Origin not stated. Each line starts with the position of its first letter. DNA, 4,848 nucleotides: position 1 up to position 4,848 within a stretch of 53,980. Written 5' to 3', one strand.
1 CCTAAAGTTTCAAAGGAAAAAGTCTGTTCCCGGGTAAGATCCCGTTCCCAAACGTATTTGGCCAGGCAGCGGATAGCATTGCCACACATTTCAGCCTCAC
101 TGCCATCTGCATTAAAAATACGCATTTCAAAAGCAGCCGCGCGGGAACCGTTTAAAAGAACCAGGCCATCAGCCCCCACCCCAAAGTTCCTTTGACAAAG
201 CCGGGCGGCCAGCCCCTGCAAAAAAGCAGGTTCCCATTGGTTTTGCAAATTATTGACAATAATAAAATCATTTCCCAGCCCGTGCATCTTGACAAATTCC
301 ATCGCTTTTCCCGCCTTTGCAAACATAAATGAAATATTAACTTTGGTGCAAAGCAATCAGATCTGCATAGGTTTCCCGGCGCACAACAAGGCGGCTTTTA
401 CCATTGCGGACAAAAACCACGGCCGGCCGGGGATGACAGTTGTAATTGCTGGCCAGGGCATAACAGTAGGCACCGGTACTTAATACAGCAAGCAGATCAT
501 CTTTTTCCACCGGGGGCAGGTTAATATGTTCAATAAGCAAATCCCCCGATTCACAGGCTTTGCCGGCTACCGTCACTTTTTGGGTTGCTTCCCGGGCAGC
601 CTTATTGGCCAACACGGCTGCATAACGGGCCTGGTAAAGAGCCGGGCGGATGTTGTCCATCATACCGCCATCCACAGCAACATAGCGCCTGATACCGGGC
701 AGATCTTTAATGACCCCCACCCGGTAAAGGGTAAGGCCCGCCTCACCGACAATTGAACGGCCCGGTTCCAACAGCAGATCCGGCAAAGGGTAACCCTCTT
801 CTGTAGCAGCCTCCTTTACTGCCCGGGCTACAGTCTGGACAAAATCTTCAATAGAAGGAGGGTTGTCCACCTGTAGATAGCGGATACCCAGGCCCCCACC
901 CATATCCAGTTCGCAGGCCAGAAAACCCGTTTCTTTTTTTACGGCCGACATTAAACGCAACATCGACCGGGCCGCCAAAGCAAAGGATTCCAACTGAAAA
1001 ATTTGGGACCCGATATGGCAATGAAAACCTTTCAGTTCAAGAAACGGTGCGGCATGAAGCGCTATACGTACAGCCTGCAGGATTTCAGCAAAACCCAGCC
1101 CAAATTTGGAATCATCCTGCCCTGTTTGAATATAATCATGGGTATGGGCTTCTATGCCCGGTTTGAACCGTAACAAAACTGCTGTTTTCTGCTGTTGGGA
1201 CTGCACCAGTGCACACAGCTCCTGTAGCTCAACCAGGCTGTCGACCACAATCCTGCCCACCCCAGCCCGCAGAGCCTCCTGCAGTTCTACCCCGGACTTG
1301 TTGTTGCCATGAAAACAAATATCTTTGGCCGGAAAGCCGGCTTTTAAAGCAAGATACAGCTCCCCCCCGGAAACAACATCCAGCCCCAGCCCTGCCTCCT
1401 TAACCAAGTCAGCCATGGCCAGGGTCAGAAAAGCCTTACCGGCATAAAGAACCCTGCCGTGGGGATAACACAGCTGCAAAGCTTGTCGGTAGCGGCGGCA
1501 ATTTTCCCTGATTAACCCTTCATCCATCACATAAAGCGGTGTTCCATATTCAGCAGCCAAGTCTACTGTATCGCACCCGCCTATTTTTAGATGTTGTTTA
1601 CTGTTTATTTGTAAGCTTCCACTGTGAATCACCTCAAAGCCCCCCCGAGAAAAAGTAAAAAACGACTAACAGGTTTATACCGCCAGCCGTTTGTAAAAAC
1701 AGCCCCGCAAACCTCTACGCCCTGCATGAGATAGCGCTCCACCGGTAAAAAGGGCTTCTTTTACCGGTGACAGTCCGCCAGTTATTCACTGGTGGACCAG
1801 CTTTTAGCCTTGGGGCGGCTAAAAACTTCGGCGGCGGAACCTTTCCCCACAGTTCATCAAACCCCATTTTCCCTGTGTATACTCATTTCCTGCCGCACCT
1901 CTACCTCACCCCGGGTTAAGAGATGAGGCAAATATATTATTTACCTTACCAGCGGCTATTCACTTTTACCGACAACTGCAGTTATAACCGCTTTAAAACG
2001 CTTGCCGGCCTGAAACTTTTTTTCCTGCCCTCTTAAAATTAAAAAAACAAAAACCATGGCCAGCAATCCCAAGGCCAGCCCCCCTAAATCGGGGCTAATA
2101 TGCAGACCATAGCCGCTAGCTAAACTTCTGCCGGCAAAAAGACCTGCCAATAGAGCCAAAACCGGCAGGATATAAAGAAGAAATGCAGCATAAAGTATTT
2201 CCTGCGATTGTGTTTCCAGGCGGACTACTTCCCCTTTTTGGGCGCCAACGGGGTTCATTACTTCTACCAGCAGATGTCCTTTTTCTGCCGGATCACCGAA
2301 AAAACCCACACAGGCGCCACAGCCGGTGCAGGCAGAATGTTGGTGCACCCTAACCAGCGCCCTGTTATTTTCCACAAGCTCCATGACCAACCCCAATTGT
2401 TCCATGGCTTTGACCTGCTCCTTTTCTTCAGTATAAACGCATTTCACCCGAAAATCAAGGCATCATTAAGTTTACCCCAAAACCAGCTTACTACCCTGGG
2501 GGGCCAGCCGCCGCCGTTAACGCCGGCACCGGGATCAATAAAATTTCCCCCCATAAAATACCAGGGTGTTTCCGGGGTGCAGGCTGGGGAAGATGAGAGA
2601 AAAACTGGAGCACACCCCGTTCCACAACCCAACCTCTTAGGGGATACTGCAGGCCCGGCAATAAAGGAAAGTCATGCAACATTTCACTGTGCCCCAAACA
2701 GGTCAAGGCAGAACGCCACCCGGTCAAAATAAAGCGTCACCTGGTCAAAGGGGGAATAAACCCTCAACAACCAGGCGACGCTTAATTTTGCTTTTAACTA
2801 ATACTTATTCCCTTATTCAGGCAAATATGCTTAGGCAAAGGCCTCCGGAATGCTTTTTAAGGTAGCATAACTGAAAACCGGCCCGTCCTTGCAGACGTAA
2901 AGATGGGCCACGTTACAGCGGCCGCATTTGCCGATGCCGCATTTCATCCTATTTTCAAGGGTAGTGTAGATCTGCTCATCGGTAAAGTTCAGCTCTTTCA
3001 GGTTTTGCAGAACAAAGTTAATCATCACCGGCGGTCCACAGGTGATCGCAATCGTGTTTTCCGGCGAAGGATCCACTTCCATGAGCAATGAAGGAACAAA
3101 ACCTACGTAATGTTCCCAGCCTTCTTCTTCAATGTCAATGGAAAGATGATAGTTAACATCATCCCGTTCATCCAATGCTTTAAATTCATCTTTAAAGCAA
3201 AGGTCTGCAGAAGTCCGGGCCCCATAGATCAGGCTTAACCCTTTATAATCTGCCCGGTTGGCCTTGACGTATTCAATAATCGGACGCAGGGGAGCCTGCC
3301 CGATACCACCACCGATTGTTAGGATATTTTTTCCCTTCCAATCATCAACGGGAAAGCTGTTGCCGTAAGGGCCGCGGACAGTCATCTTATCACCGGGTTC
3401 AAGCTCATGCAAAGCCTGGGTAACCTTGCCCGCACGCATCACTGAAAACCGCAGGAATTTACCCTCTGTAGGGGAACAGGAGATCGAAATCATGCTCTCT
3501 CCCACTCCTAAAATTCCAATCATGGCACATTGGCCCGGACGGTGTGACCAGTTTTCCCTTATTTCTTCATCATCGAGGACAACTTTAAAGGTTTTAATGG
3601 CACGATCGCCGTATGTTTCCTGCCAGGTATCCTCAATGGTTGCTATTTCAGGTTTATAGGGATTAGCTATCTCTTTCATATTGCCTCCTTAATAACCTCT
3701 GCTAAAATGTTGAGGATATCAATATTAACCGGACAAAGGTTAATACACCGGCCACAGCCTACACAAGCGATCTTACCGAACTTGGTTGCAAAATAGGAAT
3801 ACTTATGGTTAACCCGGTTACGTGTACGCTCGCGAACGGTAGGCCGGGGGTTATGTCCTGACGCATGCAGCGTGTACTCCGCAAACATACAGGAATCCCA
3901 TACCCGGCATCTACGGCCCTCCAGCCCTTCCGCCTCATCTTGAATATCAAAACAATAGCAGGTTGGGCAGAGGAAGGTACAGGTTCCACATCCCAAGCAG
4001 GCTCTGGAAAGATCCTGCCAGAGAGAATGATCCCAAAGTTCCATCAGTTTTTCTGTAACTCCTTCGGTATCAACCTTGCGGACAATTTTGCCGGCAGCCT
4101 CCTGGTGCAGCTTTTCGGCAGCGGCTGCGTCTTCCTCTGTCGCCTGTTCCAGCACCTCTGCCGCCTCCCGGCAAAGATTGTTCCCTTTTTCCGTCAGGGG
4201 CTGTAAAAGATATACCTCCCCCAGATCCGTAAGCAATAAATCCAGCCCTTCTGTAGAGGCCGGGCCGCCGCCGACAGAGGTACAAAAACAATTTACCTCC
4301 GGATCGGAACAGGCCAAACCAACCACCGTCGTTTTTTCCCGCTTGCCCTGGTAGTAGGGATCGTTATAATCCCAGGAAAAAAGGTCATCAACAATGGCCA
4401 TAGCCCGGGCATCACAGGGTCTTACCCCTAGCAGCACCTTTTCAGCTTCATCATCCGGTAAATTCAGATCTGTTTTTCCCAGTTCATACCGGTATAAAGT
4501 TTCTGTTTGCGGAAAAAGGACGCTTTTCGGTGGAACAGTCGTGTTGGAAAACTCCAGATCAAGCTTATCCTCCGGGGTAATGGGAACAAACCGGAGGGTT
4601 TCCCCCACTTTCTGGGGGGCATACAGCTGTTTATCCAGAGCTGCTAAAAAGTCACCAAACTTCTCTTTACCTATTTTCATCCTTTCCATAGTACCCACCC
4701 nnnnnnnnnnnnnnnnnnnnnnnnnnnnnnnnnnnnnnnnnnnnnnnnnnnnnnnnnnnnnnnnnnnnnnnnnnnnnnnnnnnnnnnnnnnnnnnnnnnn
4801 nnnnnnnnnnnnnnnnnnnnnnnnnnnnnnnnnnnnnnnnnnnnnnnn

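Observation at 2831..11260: Eight-gene redox cluster joining EtfAB to HdrA-MvhD, three Flx-like subunits and a soluble HdrD-like protein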

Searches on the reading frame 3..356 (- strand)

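Call 10: search_protein_families(library=pfam, proteins=[window:3-356:-], max_evalue=0.00001)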
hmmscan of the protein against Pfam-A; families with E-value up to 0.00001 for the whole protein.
window:3-356:- (118 aa): 1 family
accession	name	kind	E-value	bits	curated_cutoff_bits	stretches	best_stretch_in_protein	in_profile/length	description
PF01678.24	DAP_epimerase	-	7.9e-27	94.2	34.7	1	21-117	1-95/121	Diaminopimelate epimerase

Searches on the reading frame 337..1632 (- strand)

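Call 10: search_protein_families(library=pfam, proteins=[window:337-1632:-], max_evalue=0.00001)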
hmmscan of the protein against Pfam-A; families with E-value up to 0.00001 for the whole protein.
window:337-1632:- (431 aa): 2 families
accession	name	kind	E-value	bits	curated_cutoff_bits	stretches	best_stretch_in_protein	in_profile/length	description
PF02784.22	Orn_Arg_deC_N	-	6e-57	193.3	23.4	1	40-295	3-246/247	Pyridoxal-dependent decarboxylase, pyridoxal binding domain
PF00278.28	Orn_DAP_Arg_deC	-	8.1e-18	64.9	23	1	34-387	2-95/95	Pyridoxal-dependent decarboxylase, C-terminal sheet domain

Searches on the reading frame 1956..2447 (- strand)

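Call 10: search_protein_families(library=pfam, proteins=[window:1956-2447:-], max_evalue=0.00001)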
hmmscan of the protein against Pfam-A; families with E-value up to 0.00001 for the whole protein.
window:1956-2447:- (163 aa): 1 family
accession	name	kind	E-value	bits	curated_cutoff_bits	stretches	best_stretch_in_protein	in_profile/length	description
PF04246.17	RseC_MucC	-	2.7e-25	89.2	24.4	1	25-156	4-129/130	Positive regulator of sigma(E), RseC/MucC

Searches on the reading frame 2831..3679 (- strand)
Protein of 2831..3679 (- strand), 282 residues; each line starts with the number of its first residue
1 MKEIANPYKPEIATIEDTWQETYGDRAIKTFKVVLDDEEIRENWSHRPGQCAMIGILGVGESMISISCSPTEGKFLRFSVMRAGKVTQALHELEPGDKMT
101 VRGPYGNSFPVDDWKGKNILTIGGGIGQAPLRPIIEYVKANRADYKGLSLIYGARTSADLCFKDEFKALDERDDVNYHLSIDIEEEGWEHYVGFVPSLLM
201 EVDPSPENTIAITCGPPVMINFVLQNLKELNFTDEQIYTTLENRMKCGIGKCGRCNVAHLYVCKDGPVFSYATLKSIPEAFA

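Call 3: search_protein_families(library=pfam, proteins=[window:2831-3679:-])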
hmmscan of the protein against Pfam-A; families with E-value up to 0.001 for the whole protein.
window:2831-3679:- (282 aa): 3 families
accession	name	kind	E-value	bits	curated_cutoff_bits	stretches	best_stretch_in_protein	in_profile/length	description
PF00175.26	NAD_binding_1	-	6.3e-15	56.2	22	1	122-223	2-107/109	Oxidoreductase NAD-binding domain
PF10418.14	DHODB_Fe-S_bind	-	2.2e-11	43.7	23.9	1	242-274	1-40/41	Iron-sulfur cluster binding domain of dihydroorotate dehydrogenase B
PF00970.30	FAD_binding_6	-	0.00072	20.3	21.1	0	79-107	68-96/99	Oxidoreductase FAD-binding domain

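Call 4: search_protein_families(library=ncbifam, proteins=[window:2831-3679:-])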
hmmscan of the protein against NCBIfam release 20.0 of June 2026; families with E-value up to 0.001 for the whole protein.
window:2831-3679:- (282 aa): 26 families (the best 25 are shown)
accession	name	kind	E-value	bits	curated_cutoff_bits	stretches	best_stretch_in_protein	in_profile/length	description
NF006220.0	PRK08345.1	subfamily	2.4e-75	253.5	395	1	28-278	25-291/294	cytochrome-c3 hydrogenase subunit gamma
NF040835.1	sulfhyd_HydG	equivalog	5e-65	219.6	650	1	28-278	32-288/292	NADPH-dependent hydrogenase/sulfhydrogenase 1 subunit gamma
TIGR02911.1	sulfite_red_B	equivalog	2.2e-54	184.3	288.6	1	44-276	29-258/261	anaerobic sulfite reductase subunit AsrB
NF040830.1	sulfhyd_ShyC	equivalog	2.4e-54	184.5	600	1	6-272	2-279/288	NAD(P)-dependent hydrogenase/sulfhydrogenase 2 subunit gamma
NF000796.0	PRK00054.1-1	equivalog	6e-50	169.8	224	1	9-275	2-236/254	dihydroorotate dehydrogenase electron transfer subunit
NF000798.0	PRK00054.1-3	equivalog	7.2e-29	101.1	219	1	39-270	24-238/244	dihydroorotate dehydrogenase electron transfer subunit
TIGR01941.1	nqrF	equivalog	2.4e-23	82.7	295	1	79-237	235-398/405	NADH:ubiquinone reductase (Na(+)-transporting) subunit F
NF000799.0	PRK00054.1-4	equivalog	9.8e-22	77.3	314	1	80-271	71-253/258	dihydroorotate dehydrogenase electron transfer subunit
NF004862.0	PRK06222.1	subfamily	2.5e-21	76.4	220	1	45-270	27-244/281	sulfide/dihydroorotate dehydrogenase-like FAD/NAD-binding protein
NF009414.0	PRK12778.1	equivalog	9.1e-19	67.2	1103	1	44-270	26-244/752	bifunctional dihydroorotate dehydrogenase B NAD binding subunit/NADPH-dependent glutamate synthase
NF000797.0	PRK00054.1-2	equivalog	5.8e-18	65.1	270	1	83-272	82-263/267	dihydroorotate dehydrogenase electron transfer subunit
NF040810.1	BenC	equivalog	2.8e-16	59.6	430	1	32-238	121-326/333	benzoate 1,2-dioxygenase electron transfer component BenC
NF058606.1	GlBtMonoRdsGbcB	equivalog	3.5e-15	55.8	500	1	66-233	66-238/362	glycine betaine monooxygenase reductase subunit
NF009805.0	PRK13289.1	equivalog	3.9e-14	52.4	432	1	40-238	179-388/399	NO-inducible flavohemoprotein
NF045803.1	MethMoxFADbindMmoC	equivalog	4.6e-14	51.9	500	1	24-239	118-337/343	aromatic/alkene monooxygenase hydroxylase FAD-binding subunit MmoC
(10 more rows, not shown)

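Call 83: search_solved_structures(query=window:2831-3679:-, max_evalue=1e-10)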
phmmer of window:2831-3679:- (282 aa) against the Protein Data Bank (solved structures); distinct sequences matched with E-value up to 1e-10: 24.
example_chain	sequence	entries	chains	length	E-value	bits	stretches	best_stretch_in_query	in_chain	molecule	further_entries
9nez_C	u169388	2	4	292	3.7e-62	212.9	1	29-278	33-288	Sulfhydrogenase 1 subunit gamma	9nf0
7qty_A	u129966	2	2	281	1.2e-20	76.7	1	86-238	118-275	Na(+)-translocating NADH-quinone reductase subunit F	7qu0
5ksw_B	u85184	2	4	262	5.9e-19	71.1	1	64-270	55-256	Dihydroorotate dehydrogenase B (NAD(+)), electron transfer subunit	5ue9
7qu3_A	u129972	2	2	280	4.8e-18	68.1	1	82-237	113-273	Na(+)-translocating NADH-quinone reductase subunit F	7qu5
1ep1_B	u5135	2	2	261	5.6e-18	67.9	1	86-270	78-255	DIHYDROOROTATE DEHYDROGENASE B (PYRK SUBUNIT)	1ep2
1ep3_B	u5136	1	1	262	5.6e-18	67.9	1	86-270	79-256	DIHYDROOROTATE DEHYDROGENASE B (PYRK SUBUNIT)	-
8ad3_A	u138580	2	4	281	6.7e-18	67.6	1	84-237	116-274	Na(+)-translocating NADH-quinone reductase subunit F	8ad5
4u9u_A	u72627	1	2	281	6.9e-18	67.6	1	84-237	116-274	Na(+)-translocating NADH-quinone reductase subunit F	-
8ad4_A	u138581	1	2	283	7e-18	67.6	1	84-237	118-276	Na(+)-translocating NADH-quinone reductase subunit F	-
4uaj_A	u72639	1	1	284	7.1e-18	67.6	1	84-237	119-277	Na(+)-translocating NADH-quinone reductase subunit F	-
8a1t_F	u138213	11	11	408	2.4e-17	65.8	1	84-237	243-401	Na(+)-translocating NADH-quinone reductase subunit F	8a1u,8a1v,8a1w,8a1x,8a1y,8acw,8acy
7xk3_F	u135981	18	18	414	2.5e-17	65.8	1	84-237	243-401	Na(+)-translocating NADH-quinone reductase subunit F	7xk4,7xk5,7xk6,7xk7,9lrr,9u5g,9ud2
2r6h_A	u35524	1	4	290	8.2e-17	64.1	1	83-231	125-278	NADH:ubiquinone oxidoreductase, Na translocating, F subunit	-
5yly_A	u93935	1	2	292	4.6e-16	61.6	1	82-233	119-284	Nitrate reductase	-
4ylf_A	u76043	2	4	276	5.3e-16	61.4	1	46-270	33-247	Dihydroorotate dehydrogenase B (NAD(+)), electron transfer subunit homolog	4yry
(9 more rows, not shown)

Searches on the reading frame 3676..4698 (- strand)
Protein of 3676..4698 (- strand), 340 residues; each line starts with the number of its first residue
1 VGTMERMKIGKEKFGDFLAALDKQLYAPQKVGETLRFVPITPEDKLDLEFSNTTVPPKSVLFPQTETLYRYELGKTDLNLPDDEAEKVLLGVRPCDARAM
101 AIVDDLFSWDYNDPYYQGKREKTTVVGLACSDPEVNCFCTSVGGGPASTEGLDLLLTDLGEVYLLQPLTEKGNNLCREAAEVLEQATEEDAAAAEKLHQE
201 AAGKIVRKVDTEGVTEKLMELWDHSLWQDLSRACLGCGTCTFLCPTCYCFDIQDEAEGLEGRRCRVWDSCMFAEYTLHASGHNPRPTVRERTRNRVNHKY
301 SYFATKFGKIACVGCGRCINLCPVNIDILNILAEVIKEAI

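Call 3: search_protein_families(library=pfam, proteins=[window:3676-4698:-])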
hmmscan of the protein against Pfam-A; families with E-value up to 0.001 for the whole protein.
window:3676-4698:- (340 aa): 11 families
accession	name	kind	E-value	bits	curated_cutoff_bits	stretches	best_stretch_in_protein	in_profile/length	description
PF17179.9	Fer4_22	-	6.7e-34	117.1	27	1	234-326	2-95/95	4Fe-4S dicluster domain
PF13237.11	Fer4_10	-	1.6e-06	28.4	25.5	0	310-324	7-21/53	4Fe-4S dicluster domain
PF14697.11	Fer4_21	-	3.7e-06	27.4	35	0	310-325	39-54/59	4Fe-4S dicluster domain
PF13746.11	Fer4_18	-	9.8e-06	26.2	27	1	269-330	17-79/114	4Fe-4S dicluster domain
PF12797.12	Fer4_2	-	1.1e-05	25.5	24.5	0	233-246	9-22/22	4Fe-4S binding domain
PF00037.32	Fer4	-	2.3e-05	24.4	21.1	0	312-325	8-21/24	4Fe-4S binding domain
PF25160.1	LdpA_Fe-S-bd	-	4.2e-05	23.7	27.6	1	311-325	27-41/49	LdpA Fe-S cluster-binding domain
PF13187.11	Fer4_9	-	0.00015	22.1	27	0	233-325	1-50/52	4Fe-4S dicluster domain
PF13183.11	Fer4_8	-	0.00022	22.1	27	0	233-326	4-68/68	4Fe-4S dicluster domain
PF12838.12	Fer4_7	-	0.00025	21.9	27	0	234-326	2-52/52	4Fe-4S dicluster domain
PF13534.11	Fer4_17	-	0.00079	20.4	22.2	0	202-245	22-57/61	4Fe-4S dicluster domain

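Call 4: search_protein_families(library=ncbifam, proteins=[window:3676-4698:-])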
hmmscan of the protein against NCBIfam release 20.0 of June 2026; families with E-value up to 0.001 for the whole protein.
window:3676-4698:- (340 aa): 11 families
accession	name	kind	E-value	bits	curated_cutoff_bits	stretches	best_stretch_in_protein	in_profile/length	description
NF040829.1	sulfhyd_ShyB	equivalog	2.9e-65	220.5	690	1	4-337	1-331/334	NAD(P)-dependent hydrogenase/sulfhydrogenase 2 subunit beta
NF040833.1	sulfhyd_HydB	equivalog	3.6e-60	203.8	750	1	5-335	2-335/367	NADPH-dependent hydrogenase/sulfhydrogenase 1 subunit beta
TIGR02910.1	sulfite_red_A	equivalog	3.5e-46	158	323.15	1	47-334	51-325/334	anaerobic sulfite reductase subunit AsrA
NF038196.1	ferrodoxin_EFR1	subfamily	4.6e-07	30.1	75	0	170-246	124-198/242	EFR1 family ferrodoxin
TIGR02936.1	fdxN_nitrog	equivalog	1.7e-05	24.8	80.55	0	301-329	12-40/91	ferredoxin III, nif-specific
NF004914.0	PRK06273.1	equivalog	7.2e-05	22.6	163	0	305-326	46-67/167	ferredoxin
NF040612.1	F420_dehyd_FpoI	exception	8.4e-05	22.4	180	0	305-326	37-58/135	F420H2 dehydrogenase subunit FpoI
NF040864.1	HgcB_ferredoxin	equivalog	0.00013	21.8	99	0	307-326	11-30/93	mercury methylation ferredoxin HgcB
TIGR02745.1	ccoG_rdxA_fixG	equivalog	0.00024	20.2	316.7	1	289-329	209-250/435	cytochrome c oxidase accessory protein CcoG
NF040763.1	FeFe_hydrog_A6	exception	0.00024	19.6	765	0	300-325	178-203/571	NADH-dependent [FeFe] hydrogenase, group A6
NF005506.0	PRK07118.1-5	equivalog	0.00026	20.5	388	1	232-331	170-266/279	Fe-S cluster domain-containing protein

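Call 82: search_solved_structures(query=window:3676-4698:-, max_evalue=0.001)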
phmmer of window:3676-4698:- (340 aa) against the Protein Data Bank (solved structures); distinct sequences matched with E-value up to 0.001: 2.
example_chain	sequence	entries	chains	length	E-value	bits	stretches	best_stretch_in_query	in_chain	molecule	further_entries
9nez_B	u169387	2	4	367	1.3e-56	195.3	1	6-334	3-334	Sulfhydrogenase 1 subunit beta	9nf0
8rja_F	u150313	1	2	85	0.00015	24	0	311-325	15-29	NAD(P)H-quinone oxidoreductase subunit I, chloroplastic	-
